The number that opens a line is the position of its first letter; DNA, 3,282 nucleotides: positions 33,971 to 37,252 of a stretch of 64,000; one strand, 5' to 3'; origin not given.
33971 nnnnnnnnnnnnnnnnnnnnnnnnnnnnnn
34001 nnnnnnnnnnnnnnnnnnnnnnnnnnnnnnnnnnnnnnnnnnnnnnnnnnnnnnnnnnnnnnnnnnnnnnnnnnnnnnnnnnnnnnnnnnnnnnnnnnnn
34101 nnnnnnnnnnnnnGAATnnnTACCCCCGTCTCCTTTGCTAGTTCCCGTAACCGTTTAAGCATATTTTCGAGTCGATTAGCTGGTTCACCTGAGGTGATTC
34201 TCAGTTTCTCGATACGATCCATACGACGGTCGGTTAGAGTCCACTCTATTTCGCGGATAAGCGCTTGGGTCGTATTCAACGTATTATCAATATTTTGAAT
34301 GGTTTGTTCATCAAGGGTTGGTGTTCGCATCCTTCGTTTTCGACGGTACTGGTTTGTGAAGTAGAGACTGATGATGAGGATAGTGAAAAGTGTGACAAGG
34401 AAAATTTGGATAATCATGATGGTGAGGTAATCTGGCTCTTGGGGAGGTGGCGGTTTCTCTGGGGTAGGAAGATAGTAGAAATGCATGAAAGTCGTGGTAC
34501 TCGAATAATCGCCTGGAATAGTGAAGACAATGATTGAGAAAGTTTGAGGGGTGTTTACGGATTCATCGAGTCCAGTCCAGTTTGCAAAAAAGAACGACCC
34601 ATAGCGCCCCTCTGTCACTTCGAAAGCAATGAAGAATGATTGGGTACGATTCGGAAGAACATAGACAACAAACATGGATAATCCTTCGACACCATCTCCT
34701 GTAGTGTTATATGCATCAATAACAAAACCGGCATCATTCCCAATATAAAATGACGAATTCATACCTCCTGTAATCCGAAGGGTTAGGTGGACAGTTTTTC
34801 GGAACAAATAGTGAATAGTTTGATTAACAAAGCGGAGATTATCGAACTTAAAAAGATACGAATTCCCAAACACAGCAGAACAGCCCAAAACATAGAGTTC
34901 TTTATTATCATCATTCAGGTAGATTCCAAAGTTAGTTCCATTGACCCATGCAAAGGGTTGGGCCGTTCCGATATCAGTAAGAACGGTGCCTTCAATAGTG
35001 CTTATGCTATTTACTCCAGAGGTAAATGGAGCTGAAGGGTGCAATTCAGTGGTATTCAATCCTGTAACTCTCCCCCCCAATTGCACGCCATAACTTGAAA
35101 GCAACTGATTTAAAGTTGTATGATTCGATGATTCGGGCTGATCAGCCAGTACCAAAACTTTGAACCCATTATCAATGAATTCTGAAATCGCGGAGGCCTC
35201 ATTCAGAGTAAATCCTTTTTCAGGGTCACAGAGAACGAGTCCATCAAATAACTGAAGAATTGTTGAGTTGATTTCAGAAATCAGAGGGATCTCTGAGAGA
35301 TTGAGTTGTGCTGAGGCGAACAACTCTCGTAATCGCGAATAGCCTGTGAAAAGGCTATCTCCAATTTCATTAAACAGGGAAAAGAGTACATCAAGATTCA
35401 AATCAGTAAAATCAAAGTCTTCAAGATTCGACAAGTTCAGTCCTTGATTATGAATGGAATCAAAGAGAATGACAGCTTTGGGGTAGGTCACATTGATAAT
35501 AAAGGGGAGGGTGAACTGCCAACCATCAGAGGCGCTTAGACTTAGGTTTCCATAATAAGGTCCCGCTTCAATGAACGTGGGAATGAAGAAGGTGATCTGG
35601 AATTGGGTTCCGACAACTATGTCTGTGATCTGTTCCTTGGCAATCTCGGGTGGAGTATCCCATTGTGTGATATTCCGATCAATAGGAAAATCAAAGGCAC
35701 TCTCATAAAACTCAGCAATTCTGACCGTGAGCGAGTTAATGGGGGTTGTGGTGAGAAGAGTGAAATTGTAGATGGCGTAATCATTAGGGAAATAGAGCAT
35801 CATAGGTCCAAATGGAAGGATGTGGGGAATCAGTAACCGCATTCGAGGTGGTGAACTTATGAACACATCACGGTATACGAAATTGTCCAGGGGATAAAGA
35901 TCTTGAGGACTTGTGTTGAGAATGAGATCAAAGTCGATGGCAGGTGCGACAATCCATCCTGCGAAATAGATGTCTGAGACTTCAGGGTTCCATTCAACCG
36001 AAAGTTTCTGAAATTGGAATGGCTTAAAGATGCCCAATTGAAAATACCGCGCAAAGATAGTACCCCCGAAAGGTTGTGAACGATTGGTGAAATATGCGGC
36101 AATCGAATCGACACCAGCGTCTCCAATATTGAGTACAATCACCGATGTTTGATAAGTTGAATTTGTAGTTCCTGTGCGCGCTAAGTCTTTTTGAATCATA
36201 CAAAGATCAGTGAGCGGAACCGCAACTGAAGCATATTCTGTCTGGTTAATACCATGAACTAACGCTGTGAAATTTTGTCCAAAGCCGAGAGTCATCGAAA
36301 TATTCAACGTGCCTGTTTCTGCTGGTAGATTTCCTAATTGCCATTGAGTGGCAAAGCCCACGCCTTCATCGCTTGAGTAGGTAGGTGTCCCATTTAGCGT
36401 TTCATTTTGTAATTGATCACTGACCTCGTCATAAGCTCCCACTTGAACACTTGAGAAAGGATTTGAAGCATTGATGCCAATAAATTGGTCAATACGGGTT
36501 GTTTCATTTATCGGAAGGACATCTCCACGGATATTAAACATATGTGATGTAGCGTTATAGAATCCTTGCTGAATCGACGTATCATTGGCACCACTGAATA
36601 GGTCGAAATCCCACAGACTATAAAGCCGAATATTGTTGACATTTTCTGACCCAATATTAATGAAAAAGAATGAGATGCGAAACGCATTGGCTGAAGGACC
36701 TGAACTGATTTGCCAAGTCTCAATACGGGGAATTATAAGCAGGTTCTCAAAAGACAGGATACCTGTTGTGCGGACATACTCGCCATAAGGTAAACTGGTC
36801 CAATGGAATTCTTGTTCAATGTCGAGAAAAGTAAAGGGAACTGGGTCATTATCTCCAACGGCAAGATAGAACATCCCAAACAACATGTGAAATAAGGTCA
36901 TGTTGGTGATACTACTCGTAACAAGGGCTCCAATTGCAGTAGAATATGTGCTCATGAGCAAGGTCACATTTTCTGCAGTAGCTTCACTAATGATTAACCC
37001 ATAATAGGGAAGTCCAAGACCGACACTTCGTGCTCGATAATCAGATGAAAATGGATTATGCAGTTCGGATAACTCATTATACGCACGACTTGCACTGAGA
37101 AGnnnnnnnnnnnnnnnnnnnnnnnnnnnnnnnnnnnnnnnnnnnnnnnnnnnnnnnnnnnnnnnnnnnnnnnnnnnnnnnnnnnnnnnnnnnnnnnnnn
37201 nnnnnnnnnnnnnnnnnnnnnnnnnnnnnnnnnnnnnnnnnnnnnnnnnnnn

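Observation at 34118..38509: The subtilase domain of the ABC-associated giant protein looks catalytically dead (Ser to Ala, oxyanion Asn to Asp)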

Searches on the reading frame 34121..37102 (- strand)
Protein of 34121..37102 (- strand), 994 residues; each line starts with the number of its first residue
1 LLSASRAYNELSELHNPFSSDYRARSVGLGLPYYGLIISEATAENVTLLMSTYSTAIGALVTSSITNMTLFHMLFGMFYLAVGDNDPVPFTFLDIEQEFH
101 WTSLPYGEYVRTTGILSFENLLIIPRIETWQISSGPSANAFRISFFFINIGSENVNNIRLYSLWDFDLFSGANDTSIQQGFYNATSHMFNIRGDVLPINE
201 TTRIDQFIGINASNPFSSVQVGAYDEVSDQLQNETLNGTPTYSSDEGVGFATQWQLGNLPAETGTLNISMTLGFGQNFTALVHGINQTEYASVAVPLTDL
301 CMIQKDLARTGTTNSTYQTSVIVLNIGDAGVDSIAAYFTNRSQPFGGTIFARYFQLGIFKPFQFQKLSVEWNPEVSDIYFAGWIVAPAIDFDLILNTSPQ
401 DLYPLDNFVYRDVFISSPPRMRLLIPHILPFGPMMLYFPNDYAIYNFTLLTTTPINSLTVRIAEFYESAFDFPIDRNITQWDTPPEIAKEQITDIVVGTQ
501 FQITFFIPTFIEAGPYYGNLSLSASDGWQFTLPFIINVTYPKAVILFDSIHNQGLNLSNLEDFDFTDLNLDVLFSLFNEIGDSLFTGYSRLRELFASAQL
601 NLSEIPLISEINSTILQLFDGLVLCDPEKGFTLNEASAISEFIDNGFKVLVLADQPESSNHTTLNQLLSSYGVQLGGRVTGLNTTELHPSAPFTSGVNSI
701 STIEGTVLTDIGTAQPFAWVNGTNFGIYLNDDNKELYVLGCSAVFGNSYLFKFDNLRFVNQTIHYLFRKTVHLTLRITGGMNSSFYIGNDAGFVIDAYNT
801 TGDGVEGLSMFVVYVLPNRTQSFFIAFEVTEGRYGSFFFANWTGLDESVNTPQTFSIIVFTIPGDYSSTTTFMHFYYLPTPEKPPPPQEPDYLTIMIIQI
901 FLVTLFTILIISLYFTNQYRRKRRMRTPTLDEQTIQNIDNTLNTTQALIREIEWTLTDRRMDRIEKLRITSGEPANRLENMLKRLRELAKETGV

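Call 23: search_solved_structures(query=window:34370-37072:-, max_evalue=10, show_alignments=2)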
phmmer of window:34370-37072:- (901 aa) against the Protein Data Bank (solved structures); distinct sequences matched with E-value up to 10: 3.
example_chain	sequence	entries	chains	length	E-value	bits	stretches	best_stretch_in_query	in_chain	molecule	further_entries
5fms_A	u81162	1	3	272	0.00061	21.4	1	566-680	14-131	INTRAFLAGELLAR TRANSPORT PROTEIN 52 HOMOLOG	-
5fmr_A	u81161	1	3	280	0.026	16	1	610-683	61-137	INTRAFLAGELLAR TRANSPORT PROTEIN COMPONENT IFT52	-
8bd7_B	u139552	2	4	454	0.066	14.7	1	610-683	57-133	Osm-6-like protein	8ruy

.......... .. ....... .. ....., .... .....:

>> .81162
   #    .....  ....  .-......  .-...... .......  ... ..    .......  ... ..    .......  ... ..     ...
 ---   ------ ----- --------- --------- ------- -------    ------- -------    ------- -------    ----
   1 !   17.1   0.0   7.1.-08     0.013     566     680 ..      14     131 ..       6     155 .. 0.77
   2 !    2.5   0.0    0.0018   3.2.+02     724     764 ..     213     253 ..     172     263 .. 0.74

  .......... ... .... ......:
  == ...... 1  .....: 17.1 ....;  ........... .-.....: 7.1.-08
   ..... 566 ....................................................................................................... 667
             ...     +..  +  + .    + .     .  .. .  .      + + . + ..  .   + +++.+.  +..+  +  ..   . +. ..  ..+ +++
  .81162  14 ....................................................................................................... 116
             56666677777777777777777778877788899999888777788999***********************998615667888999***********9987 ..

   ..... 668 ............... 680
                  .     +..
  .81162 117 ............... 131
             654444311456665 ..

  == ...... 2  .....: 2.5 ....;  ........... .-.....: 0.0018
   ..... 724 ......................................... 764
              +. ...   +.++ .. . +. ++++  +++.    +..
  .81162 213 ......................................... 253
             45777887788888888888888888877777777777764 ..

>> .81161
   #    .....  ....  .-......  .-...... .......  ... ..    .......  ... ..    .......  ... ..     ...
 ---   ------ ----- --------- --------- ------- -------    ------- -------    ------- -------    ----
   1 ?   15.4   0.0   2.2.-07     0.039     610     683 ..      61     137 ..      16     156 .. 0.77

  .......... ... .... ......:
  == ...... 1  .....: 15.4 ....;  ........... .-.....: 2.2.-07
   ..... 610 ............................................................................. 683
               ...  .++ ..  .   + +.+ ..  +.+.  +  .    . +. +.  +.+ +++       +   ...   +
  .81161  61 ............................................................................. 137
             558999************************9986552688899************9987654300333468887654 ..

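Call 42: search_protein_representatives(protein=window:34121-37102:-)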
Query: 994 residues. Proteins with E-value up to 0.001 (for the whole library): 85; up to 1e-10: 50; up to 1e-30: 17. The best 85 are listed.
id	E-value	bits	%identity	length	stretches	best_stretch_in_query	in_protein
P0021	0.0e+00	1213.9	55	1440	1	1-994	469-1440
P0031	0.0e+00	1115.6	52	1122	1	1-994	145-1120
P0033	1.1e-127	444.0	33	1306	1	16-842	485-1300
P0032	4.5e-120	418.9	30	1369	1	15-993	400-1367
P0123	1.0e-112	394.5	29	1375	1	22-993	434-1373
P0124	1.1e-104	368.0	35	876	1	6-706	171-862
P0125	1.0e-100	354.8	52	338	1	652-994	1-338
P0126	8.4e-90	318.7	28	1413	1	1-993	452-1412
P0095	5.0e-81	289.6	28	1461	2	3-555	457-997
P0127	7.1e-78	279.2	65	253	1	805-994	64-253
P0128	4.8e-76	273.2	27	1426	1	19-991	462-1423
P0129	1.5e-56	208.6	30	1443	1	30-985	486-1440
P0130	2.2e-56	208.1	26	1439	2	34-612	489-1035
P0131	2.0e-46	175.1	27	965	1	65-921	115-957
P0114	8.1e-42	159.9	30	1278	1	5-840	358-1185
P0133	1.8e-35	138.9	27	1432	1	3-970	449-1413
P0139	4.3e-24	101.2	27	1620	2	51-473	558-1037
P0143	1.9e-22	95.8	25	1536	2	611-993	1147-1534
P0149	4.6e-20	87.9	25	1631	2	609-989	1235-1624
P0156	1.4e-15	73.1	27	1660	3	128-458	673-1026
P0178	1.5e-06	43.2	31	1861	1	598-743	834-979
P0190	1.7e-04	36.4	30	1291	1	422-679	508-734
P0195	3.7e-04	35.2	31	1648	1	577-709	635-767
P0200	6.9e-04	34.3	30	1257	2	582-767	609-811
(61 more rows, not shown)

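Call 46: list_cluster_members(proteins=[P0139, P0149, P0156, P0143, P0178, P0190, P0200, P0126, P0133, P0195])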
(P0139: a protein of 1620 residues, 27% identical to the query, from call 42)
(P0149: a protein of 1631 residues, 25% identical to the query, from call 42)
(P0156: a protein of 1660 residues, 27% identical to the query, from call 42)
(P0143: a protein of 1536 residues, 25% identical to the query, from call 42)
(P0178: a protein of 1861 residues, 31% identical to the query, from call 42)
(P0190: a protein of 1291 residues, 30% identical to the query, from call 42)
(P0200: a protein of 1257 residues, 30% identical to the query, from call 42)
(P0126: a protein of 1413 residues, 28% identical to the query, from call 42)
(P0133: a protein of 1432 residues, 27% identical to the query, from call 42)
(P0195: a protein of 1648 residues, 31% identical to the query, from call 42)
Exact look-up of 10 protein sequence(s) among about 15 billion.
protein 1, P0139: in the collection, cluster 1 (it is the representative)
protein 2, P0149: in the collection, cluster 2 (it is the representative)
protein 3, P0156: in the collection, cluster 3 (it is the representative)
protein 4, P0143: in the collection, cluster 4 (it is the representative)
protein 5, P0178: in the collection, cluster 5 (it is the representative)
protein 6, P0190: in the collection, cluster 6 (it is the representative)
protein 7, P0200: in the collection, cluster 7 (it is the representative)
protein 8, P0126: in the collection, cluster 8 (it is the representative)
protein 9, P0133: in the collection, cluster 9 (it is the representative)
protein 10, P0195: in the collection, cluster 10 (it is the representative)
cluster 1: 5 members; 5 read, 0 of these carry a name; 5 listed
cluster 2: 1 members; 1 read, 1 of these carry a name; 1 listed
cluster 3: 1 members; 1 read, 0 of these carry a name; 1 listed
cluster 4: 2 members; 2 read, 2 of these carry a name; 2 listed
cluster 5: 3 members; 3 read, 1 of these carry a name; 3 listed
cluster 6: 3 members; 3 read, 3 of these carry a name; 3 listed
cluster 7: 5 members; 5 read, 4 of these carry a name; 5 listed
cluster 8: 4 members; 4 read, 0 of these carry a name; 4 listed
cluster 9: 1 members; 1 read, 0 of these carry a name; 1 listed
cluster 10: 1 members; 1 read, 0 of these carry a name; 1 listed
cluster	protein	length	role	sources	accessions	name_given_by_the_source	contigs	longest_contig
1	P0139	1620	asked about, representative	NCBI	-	-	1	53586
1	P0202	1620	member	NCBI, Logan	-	-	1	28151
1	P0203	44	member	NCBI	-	-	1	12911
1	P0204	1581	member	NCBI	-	-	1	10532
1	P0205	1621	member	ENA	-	-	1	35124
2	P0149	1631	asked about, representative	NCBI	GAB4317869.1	MAG: hypothetical protein Kow0069_20750 [Promethearchaeota archaeon]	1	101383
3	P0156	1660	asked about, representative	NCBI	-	-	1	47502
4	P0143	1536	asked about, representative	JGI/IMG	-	subtilisin family serine protease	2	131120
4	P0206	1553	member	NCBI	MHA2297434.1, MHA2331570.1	MAG: DUF4350 domain-containing protein [Candidatus Hodarchaeales archaeon]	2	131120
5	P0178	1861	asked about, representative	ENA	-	-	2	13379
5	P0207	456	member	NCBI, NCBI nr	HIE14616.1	TPA: hypothetical protein EYP70_05030, partial [Candidatus Bathyarchaeota archaeon] | hypothetical protein [Candidatus Bathyarchaeota archaeon]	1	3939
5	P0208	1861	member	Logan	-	-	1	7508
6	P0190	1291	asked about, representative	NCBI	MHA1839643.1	MAG: S8 family serine peptidase [Candidatus Ranarchaeia archaeon]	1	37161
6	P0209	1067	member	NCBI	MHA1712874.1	MAG: S8 family serine peptidase, partial [Candidatus Ranarchaeia archaeon]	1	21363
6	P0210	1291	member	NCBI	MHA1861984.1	MAG: S8 family serine peptidase [Candidatus Ranarchaeia archaeon]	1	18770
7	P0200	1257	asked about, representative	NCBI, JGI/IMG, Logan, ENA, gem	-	-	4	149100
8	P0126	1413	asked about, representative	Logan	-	-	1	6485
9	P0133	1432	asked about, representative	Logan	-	-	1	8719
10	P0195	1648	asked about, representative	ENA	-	-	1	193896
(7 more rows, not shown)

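Call 47: predict_structure(alignment_id=A2)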
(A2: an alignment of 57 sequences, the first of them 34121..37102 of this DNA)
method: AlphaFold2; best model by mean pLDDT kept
length: 994 residues; sequences in the alignment: 57
mean_pLDDT: 83.2   pTM: 0.56
mean pLDDT of the five models: 83.2, 83.2, 82.5, 81.3, 81.0
residues with pLDDT >= 90: 360; 70-90: 502; 50-70: 108; < 50: 24
segments of 3 or more residues with pLDDT < 50: 1-3, 395-399, 921-930
pLDDT, mean of each block of 10 residues (from residue 1): 55 57 69 80 89 87 84 92 91 88 77 91 94 89 95 93 90 75 90 83 89 89 92 86 90 93 86 93 92 82 88 86 91 88 69 91 93 83 83 51 69 77 86 85 89 90 84 84 88 89 90 92 93 92 89 63 54 70 85 92 83 89 90 91 91 90 92 89 76 88 88 89 90 88 90 91 86 85 84 89 84 85 76 84 82 89 86 89 63 70 76 66 43 68 78 77 72 77 77 59
secondary structure, 60 per line:
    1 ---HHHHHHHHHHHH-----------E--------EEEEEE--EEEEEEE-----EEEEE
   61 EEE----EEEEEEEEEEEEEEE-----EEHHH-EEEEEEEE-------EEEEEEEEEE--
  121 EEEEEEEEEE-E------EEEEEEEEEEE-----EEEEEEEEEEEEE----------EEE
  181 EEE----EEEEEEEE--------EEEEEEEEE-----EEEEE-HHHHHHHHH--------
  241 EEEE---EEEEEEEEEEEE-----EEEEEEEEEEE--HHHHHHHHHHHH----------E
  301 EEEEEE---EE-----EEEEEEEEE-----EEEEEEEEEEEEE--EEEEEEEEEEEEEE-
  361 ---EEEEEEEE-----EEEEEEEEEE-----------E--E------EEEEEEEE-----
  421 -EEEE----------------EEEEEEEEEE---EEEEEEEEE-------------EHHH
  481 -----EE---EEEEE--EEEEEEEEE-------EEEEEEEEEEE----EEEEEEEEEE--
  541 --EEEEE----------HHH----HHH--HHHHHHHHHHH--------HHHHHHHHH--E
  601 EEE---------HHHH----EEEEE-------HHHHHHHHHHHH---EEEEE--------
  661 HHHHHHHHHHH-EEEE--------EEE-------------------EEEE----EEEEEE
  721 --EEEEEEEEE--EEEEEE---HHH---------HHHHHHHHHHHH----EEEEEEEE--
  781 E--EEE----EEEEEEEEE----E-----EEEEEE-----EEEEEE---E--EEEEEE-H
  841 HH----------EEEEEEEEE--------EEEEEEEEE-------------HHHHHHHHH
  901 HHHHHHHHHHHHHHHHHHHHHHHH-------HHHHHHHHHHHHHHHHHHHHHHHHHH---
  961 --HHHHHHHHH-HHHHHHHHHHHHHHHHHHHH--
elements in order (helices of 4 or more, strands of 3 or more residues): H4-15 E36-41 E44-50 E56-63 E68-82 E94-101 E109-118 E121-130 E139-149 E155-167 E178-183 E188-195 E204-212 E218-222 H224-232 E241-244 E248-259 E265-275 H278-289 E300-306 E317-325 E331-343 E346-359 E364-371 E377-386 E408-415 E422-425 E442-451 E455-463 E491-495 E498-506 E514-524 E529-538 E543-547 H570-580 H589-597 E600-603 H613-616 E621-625 H633-644 E648-652 H661-671 E673-676 E685-687 E707-710 E715-720 E723-731 E734-739 H755-766 E771-778 E784-786 E791-799 E810-815 E821-826 E833-838 E853-861 E870-878 H892-924 H932-957 H963-971 H973-992

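Call 49: find_encoding_contigs(protein=P0190, flank=6000, max_places=1)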
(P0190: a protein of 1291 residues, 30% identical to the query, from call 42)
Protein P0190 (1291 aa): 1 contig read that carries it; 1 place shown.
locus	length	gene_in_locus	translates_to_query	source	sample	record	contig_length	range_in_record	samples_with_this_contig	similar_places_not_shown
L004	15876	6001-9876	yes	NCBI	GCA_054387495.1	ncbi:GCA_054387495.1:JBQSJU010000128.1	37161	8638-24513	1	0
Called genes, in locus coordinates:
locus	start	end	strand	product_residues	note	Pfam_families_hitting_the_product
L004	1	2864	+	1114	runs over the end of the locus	PF00270:DEAD, PF04851:ResIII, PF22527:DEXQc_Suv3 (weak), PF14890:Intein_splicing, PF14528:LAGLIDADG_3, PF21280:Helicase_dom4_arc, PF14520:HHH_5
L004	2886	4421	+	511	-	PF00733:Asn_synthase, PF24167:DUF7411 (weak), PF00733:Asn_synthase (weak)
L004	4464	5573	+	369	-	PF00850:Hist_deacetyl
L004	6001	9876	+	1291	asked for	PF00082:Peptidase_S8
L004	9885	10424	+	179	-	-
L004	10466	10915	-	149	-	PF03684:UPF0179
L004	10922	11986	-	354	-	PF00465:Fe-ADH, PF13685:Fe-ADH_2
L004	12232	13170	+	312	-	PF00288:GHMP_kinases_N, PF08544:GHMP_kinases_C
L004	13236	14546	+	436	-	PF20695:UbiD_N, PF01977:UbiD, PF20696:UbiD_C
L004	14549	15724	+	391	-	PF04412:AcnX, PF28403:AcnX_2nd, PF28406:AcnX_3rd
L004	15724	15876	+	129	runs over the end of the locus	PF01989:AcnX_swivel_put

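Call 50: find_encoding_contigs(protein=P0149, flank=6000, max_places=1)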
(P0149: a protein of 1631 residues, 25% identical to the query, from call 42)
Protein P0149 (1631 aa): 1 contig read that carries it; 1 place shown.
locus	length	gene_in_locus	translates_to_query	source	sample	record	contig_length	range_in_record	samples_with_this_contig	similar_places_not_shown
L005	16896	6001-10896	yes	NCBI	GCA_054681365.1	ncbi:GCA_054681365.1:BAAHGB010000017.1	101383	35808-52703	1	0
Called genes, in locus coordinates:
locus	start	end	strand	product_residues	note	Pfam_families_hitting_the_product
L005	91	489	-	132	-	PF10755:DUF2585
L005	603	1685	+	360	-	PF00005:ABC_tran, PF13304:AAA_21 (weak)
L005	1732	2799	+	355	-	PF12679:ABC2_membrane_2 (faint), PF12698:ABC2_membrane_3, PF01061:ABC2_membrane (weak)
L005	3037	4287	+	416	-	PF12698:ABC2_membrane_3, PF12679:ABC2_membrane_2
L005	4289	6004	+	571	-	PF00005:ABC_tran, PF13304:AAA_21 (weak)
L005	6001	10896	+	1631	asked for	PF00082:Peptidase_S8, PF14258:DUF4350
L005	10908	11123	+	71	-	-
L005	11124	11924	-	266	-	PF07090:GATase1_like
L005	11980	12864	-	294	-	PF04909:Amidohydro_2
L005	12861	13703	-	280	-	PF04909:Amidohydro_2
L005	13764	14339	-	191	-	PF13238:AAA_18 (weak), PF13671:AAA_33 (weak), PF01202:SKI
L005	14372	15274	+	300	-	PF08501:Shikimate_dh_N, PF01488:Shikimate_DH (faint), PF18317:SDH_C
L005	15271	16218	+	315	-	PF00106:adh_short (faint), PF02558:ApbA (weak), PF03807:F420_oxidored (weak), PF02153:PDH_N, PF20463:PDH_C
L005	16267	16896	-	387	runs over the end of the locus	-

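Call 51: find_encoding_contigs(protein=P0200, flank=6000, max_places=1)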
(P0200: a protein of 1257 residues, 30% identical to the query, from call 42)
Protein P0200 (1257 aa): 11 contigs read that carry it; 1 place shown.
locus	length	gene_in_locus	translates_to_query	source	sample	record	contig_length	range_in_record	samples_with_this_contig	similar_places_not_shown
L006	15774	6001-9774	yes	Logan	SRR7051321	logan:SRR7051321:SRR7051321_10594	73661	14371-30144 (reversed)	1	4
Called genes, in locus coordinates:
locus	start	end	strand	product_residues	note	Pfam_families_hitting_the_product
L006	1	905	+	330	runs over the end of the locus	PF01022:HTH_5 (weak)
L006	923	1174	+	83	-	-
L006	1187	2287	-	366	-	-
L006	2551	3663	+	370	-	PF01008:IF-2B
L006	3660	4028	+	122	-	-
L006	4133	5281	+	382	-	PF02687:FtsX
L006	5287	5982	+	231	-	PF00005:ABC_tran, PF02463:SMC_N (weak), PF13175:AAA_15 (faint), PF13304:AAA_21 (weak)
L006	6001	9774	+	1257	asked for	PF00082:Peptidase_S8, PF09960:DUF2194 (weak), PF23090:MBTPS1_4th (faint), PF14258:DUF4350 (weak), PF13248:Zn_ribbon_3 (weak), PF13240:Zn_Ribbon_1 (weak)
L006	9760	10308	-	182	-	PF03266:NTPase_1, PF13173:AAA_14 (faint)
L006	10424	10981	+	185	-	PF01558:POR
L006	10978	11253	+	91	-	PF12797:Fer4_2 (faint), PF00037:Fer4 (weak), PF13237:Fer4_10 (weak), PF14697:Fer4_21, PF12838:Fer4_7 (weak), PF13187:Fer4_9 (weak), PF00037:Fer4 (weak), PF12837:Fer4_6 (weak), +1 more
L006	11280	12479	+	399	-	PF01855:POR_N, PF17147:PFOR_II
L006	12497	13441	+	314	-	PF02775:TPP_enzyme_C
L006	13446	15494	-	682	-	PF03485:Arg_tRNA_synt_N, PF00750:tRNA-synt_1d, PF09334:tRNA-synt_1g (faint), PF00750:tRNA-synt_1d, PF05746:DALR_1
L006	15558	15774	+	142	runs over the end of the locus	-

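Call 52: find_encoding_contigs(protein=P0143, flank=6000, max_places=1)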
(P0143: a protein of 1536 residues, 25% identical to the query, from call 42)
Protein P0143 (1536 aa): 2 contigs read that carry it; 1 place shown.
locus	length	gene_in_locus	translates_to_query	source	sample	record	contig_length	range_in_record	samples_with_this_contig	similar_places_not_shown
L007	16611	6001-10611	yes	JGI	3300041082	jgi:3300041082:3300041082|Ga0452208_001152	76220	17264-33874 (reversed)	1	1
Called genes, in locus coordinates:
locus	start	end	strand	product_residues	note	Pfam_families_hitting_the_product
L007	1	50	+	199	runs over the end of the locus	-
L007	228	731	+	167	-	PF12802:MarR_2, PF22381:Staph_reg_Sar_Rot, PF01047:MarR (weak)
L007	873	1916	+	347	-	PF00005:ABC_tran, PF13304:AAA_21 (weak)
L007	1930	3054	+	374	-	PF12698:ABC2_membrane_3, PF01061:ABC2_membrane (weak)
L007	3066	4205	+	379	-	PF12698:ABC2_membrane_3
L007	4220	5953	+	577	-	PF00005:ABC_tran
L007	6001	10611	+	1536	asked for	PF00082:Peptidase_S8, PF14258:DUF4350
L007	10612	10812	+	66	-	-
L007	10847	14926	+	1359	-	PF05048:NosD (faint), PF13229:Beta_helix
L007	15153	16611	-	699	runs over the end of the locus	PF01612:DNA_pol_A_exo1, PF00570:HRDC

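Call 53: fold_search(model_id=the predicted structure, library=pdb)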
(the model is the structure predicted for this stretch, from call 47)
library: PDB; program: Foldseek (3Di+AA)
matches with E <= 10: 1599; with E <= 0.001: 297
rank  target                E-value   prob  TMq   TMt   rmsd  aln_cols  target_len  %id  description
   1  7o7q_A                1.1e-10  1.00  0.11  0.09  41.6      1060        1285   10  (h-alpha2M)4 trypsin-activated state (released 2022-04-13)
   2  9csd_A                2.3e-10  1.00  0.24  0.31   8.1       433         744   13  The Ectodomains of SPRING and S1P with the inhibitor PF-429242 (released 2025-04-23)
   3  9ijj_C                6.5e-10  1.00  0.09  0.09  38.5       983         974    9  In situ structure of the central apparatus in mouse sperm axoneme. (released 2025-06-04)
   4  9ijj_h                1.0e-09  1.00  0.12  0.09  38.8      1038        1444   10  In situ structure of the central apparatus in mouse sperm axoneme. (released 2025-06-04)
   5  7som_D                1.1e-09  0.99  0.11  0.07  41.0      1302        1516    7  Ciliary C2 central pair apparatus isolated from Chlamydomonas reinhardtii (released 2022-04-13)
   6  7sqc_O0               1.6e-09  1.00  0.10  0.09  55.2      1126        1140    9  Ciliary C1 central pair apparatus isolated from Chlamydomonas reinhardtii (released 2022-04-13)
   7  6sd0_A                1.9e-09  1.00  0.15  0.14  15.4       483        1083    7  Structure of beta-galactosidase from Thermotoga maritima. (released 2020-01-15)
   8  7sqc_2A               4.0e-09  1.00  0.11  0.13  48.6       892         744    7  Ciliary C1 central pair apparatus isolated from Chlamydomonas reinhardtii (released 2022-04-13)
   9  7o7p_C                7.7e-09  0.99  0.12  0.10  42.0      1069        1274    9  (h-alpha2M)4 activated state (released 2022-04-13)
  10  8wa2_C                8.2e-09  0.99  0.11  0.08  44.0      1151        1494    8  cryo-EM structure of native mastigonemes isolated from Chlamydomonas reinhardtii at 3.0 angstrom resolution (released 2024-04-10)
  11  7o7p_A                9.1e-09  0.99  0.12  0.10  42.0      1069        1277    9  (h-alpha2M)4 activated state (released 2022-04-13)
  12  5fms_B                1.4e-08  1.00  0.17  0.69   5.3       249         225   16  mmIFT52 N-terminal domain (released 2016-03-09)
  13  9iuj_A                1.4e-08  1.00  0.11  0.13  23.8       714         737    6  Integrin alpha-v beta-3 in complex with rhodostomin (released 2025-07-30)
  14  8wa2_D                1.4e-08  0.99  0.10  0.07  38.0      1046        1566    8  cryo-EM structure of native mastigonemes isolated from Chlamydomonas reinhardtii at 3.0 angstrom resolution (released 2024-04-10)
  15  5fms_A                1.8e-08  1.00  0.18  0.72   4.0       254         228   16  mmIFT52 N-terminal domain (released 2016-03-09)
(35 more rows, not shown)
